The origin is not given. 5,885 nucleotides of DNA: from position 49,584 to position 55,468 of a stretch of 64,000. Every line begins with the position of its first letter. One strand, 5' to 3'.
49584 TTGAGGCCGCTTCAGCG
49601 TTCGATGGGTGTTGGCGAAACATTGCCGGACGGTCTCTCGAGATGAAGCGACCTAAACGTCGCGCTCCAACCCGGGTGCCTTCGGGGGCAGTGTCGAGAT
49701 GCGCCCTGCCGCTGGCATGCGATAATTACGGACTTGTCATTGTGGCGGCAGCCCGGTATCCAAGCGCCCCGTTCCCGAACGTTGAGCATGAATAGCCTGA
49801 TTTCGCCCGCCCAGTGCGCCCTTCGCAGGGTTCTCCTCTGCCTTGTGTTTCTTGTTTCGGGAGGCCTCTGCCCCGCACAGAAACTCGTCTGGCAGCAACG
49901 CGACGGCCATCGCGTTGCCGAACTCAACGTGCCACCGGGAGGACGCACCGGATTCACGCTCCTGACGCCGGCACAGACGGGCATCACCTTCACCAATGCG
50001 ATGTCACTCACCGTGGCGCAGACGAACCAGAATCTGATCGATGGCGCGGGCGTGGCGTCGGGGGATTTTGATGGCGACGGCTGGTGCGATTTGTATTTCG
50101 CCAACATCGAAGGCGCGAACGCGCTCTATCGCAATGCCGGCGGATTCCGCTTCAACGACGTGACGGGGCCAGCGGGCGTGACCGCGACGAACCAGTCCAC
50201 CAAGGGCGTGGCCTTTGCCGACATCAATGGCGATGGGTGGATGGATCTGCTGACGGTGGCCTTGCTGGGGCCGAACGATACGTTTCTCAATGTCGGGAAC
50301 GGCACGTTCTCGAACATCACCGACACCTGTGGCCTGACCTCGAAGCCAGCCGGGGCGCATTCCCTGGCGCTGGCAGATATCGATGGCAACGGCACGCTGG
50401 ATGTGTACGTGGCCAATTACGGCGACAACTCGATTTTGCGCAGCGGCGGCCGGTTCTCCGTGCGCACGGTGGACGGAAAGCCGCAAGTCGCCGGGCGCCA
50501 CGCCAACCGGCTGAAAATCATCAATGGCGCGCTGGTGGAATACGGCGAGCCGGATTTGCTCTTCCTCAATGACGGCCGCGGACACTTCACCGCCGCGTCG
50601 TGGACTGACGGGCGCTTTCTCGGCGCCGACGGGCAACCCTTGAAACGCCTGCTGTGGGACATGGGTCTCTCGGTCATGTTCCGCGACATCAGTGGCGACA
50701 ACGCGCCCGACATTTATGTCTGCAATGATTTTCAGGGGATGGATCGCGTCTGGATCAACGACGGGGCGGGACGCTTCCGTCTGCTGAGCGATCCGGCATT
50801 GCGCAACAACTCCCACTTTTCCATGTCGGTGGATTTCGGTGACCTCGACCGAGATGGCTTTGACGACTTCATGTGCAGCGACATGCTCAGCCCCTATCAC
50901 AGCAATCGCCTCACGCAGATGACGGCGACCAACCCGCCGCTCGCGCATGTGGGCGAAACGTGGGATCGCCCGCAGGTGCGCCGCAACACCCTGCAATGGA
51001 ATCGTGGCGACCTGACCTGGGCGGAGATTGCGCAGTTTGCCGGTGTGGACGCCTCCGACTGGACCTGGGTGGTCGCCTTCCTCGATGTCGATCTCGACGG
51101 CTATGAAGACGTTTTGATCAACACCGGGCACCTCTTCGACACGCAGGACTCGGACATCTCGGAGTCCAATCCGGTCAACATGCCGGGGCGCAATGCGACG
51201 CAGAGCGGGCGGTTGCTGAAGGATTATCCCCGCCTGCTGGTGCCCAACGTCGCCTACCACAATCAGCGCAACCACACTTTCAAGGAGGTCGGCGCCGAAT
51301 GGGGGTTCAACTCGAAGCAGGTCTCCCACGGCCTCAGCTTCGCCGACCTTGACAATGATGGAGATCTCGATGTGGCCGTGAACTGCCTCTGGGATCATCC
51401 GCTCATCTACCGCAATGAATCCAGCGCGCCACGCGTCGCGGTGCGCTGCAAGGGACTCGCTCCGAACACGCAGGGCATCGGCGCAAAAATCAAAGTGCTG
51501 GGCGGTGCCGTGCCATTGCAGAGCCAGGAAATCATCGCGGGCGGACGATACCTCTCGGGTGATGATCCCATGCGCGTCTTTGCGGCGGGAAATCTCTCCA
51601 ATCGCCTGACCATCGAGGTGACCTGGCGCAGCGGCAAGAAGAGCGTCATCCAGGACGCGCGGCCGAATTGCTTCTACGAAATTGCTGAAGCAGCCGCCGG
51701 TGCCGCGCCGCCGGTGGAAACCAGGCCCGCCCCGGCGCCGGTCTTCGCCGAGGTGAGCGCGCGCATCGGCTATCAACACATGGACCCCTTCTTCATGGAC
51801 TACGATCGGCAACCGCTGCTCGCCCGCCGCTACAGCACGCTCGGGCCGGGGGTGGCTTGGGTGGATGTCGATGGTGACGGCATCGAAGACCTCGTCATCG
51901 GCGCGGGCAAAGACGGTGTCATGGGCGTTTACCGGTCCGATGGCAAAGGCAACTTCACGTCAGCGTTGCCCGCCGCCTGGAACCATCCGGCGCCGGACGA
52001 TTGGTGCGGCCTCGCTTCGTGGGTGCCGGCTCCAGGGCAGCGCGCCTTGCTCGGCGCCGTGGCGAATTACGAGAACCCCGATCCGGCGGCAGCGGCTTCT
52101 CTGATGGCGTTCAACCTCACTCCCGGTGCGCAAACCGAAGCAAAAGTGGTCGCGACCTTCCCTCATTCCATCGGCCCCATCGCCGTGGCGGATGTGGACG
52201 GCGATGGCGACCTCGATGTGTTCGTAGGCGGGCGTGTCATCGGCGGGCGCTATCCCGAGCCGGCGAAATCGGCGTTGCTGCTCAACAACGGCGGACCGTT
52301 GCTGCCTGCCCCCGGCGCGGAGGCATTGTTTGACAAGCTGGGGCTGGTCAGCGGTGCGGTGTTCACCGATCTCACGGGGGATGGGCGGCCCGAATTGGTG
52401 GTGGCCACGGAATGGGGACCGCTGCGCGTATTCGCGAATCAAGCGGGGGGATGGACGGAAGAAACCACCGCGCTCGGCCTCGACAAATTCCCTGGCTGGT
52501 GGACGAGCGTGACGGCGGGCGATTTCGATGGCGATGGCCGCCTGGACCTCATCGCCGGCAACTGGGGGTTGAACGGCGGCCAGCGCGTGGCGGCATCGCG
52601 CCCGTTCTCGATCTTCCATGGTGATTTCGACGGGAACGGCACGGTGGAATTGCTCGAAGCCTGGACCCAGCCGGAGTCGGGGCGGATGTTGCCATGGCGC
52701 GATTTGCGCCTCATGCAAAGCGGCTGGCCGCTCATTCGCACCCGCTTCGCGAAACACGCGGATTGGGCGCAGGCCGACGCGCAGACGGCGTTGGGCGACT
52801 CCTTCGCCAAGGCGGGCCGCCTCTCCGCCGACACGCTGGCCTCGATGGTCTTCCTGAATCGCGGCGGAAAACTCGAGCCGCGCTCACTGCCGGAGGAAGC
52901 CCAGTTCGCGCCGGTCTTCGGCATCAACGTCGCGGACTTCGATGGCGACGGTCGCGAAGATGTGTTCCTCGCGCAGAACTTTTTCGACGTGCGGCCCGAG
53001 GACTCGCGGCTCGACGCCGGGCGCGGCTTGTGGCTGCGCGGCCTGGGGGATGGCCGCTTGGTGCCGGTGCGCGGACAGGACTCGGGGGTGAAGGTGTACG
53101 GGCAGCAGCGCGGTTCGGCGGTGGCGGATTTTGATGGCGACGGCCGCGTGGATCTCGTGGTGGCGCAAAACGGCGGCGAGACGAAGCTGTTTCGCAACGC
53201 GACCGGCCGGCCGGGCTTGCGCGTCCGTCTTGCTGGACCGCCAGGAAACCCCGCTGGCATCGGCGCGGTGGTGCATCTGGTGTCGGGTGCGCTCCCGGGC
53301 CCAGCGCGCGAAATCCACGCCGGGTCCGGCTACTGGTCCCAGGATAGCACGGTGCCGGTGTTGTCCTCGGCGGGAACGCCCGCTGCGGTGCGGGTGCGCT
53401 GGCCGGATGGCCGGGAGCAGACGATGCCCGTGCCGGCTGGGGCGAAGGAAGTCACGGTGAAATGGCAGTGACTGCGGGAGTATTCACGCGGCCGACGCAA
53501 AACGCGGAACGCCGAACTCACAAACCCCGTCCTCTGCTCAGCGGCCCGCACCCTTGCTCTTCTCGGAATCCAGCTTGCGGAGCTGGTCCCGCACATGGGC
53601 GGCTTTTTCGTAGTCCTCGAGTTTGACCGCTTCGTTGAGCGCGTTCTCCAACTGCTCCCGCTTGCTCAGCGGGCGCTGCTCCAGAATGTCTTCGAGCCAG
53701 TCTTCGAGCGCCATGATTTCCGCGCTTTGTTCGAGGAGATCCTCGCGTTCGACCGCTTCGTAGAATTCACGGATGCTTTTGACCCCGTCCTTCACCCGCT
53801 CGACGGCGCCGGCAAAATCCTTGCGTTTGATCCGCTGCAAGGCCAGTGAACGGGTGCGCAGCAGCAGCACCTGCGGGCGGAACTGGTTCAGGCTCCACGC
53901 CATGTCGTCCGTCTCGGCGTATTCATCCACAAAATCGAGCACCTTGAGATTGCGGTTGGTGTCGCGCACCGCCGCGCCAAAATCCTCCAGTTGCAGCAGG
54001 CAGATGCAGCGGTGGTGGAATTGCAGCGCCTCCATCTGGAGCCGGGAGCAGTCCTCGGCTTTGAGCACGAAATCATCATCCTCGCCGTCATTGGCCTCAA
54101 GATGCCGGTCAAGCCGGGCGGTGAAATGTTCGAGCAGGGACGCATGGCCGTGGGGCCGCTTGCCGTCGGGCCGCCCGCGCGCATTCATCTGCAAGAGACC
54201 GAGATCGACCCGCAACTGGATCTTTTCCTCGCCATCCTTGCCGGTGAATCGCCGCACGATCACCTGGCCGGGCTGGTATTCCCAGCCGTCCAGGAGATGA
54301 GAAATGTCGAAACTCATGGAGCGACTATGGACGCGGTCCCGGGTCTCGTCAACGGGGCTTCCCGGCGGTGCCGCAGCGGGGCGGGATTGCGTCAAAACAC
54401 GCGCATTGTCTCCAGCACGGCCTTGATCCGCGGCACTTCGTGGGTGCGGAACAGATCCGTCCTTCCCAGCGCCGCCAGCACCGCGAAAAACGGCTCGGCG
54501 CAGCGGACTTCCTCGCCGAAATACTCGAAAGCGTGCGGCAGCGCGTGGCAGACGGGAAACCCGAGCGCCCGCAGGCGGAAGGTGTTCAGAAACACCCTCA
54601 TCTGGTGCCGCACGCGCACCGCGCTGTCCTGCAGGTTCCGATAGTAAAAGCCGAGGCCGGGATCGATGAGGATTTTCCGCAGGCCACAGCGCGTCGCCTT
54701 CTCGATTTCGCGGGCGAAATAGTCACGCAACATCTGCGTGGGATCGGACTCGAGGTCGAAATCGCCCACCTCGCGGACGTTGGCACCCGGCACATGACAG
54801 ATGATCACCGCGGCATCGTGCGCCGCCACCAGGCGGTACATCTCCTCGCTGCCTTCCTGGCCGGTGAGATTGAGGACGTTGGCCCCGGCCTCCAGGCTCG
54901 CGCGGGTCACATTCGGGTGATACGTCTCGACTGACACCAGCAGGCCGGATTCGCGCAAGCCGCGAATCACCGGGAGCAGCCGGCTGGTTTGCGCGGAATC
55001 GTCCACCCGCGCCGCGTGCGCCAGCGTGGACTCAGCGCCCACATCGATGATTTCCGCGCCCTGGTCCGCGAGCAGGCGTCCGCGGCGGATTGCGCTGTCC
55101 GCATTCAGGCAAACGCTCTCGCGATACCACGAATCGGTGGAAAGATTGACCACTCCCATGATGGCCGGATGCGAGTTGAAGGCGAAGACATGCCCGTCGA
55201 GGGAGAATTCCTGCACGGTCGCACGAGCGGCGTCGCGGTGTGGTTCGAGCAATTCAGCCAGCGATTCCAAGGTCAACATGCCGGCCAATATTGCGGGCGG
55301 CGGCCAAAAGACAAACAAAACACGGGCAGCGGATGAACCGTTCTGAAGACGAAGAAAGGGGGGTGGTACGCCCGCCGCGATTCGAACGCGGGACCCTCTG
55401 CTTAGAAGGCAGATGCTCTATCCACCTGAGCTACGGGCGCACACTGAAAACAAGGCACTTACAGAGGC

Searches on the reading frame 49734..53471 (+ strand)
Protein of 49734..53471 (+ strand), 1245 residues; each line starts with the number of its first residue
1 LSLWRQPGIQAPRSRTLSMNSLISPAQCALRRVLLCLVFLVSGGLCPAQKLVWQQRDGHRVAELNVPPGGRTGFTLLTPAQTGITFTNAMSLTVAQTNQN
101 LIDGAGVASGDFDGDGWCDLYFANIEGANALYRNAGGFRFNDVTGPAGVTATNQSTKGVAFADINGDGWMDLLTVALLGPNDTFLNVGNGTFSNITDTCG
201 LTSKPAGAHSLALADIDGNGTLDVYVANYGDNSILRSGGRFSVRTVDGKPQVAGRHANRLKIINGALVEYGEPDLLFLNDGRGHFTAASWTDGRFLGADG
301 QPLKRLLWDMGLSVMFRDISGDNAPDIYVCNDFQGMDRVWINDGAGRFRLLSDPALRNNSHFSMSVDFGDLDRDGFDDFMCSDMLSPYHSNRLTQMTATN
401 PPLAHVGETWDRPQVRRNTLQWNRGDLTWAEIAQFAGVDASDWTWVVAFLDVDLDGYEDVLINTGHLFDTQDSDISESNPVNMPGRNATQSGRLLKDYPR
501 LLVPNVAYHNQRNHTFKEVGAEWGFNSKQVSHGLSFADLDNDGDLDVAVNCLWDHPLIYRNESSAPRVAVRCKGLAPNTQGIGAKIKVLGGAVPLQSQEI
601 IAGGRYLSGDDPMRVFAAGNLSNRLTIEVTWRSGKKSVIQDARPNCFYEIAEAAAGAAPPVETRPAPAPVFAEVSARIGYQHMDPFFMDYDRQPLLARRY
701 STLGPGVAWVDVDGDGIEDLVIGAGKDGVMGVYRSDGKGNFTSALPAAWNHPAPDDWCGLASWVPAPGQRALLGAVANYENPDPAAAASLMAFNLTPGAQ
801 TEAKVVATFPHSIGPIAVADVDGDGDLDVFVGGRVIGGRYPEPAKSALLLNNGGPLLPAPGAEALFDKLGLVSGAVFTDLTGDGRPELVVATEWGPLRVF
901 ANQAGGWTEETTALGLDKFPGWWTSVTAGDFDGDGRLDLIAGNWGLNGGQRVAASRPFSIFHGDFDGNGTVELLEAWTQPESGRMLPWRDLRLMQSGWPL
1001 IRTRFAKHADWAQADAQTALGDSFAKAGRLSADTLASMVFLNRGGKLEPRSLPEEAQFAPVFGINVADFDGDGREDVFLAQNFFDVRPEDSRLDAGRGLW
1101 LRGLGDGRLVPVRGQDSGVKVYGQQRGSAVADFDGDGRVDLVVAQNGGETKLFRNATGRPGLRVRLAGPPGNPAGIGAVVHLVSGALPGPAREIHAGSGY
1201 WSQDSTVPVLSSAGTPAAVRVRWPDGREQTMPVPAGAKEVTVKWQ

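Call 6: search_protein_families(library=pfam, proteins=[window:49734-53471:+], max_evalue=1)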
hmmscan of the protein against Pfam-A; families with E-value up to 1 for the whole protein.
window:49734-53471:+ (1245 aa): 7 families
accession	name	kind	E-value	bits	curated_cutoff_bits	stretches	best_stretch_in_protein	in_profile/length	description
PF13517.12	FG-GAP_3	-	5.1e-81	267.7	26.9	11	879-940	1-60/61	FG-GAP-like repeat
PF01839.29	FG-GAP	-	7.2e-33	112.4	22.1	11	923-943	2-22/37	FG-GAP repeat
PF07593.17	UnbV_ASPIC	-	3.8e-17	62.4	23.4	2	581-645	1-64/68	ASPIC and UnbV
PF16743.10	PliI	-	3.6e-06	27.1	27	0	868-893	55-80/123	Periplasmic lysozyme inhibitor of I-type lysozyme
PF14783.12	BBS2_Mid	-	4.7e-06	27.1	27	0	1129-1156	3-30/108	Ciliary BBSome complex subunit 2, middle region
PF12256.14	TcdB_toxin_midN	-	0.005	16.6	24.8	0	149-174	17-45/181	Insecticide toxin TcdB middle/N-terminal region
PF23743.1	Beta-prop_BBS7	-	0.012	15.4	27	0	708-741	225-257/299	BBS7 beta-propeller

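Call 7: search_protein_families(library=ncbifam, proteins=[window:49734-53471:+], max_evalue=1)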
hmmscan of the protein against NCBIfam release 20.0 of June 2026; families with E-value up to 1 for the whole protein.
window:49734-53471:+ (1245 aa): 0 families

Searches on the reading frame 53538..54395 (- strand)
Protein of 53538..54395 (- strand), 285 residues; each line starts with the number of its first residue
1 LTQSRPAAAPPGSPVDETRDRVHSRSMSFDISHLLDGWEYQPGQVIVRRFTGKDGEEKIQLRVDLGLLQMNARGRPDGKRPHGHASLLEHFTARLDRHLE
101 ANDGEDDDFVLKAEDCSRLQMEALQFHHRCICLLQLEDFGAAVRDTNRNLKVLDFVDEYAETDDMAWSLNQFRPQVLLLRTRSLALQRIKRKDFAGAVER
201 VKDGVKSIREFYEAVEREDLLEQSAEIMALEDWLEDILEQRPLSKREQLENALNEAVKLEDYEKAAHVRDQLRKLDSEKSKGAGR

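Call 10: search_protein_families(library=pfam, proteins=[window:53538-54395:-], max_evalue=0.001)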
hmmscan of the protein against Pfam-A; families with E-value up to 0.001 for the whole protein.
window:53538-54395:- (285 aa): 1 family
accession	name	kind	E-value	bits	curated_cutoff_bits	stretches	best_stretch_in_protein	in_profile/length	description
PF02151.25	UVR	-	8.8e-08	32.1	21.5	1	247-276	5-34/36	UvrB/uvrC motif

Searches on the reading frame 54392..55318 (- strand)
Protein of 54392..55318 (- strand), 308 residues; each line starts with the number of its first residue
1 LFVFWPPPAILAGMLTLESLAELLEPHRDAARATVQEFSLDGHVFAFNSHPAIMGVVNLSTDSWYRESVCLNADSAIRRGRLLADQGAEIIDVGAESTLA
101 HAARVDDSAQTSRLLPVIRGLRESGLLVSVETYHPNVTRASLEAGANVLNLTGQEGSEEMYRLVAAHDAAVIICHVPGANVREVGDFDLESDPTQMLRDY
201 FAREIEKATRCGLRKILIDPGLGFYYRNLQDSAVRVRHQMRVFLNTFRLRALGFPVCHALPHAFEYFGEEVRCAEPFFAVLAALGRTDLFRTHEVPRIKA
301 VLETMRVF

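Call 10: search_protein_families(library=pfam, proteins=[window:54392-55318:-], max_evalue=0.001)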
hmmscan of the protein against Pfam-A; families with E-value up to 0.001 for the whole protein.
window:54392-55318:- (308 aa): 1 family
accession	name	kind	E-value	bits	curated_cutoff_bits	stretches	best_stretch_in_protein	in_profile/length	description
PF00809.28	Pterin_bind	-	3.9e-34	118.8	25.5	1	54-232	1-182/244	Pterin binding enzyme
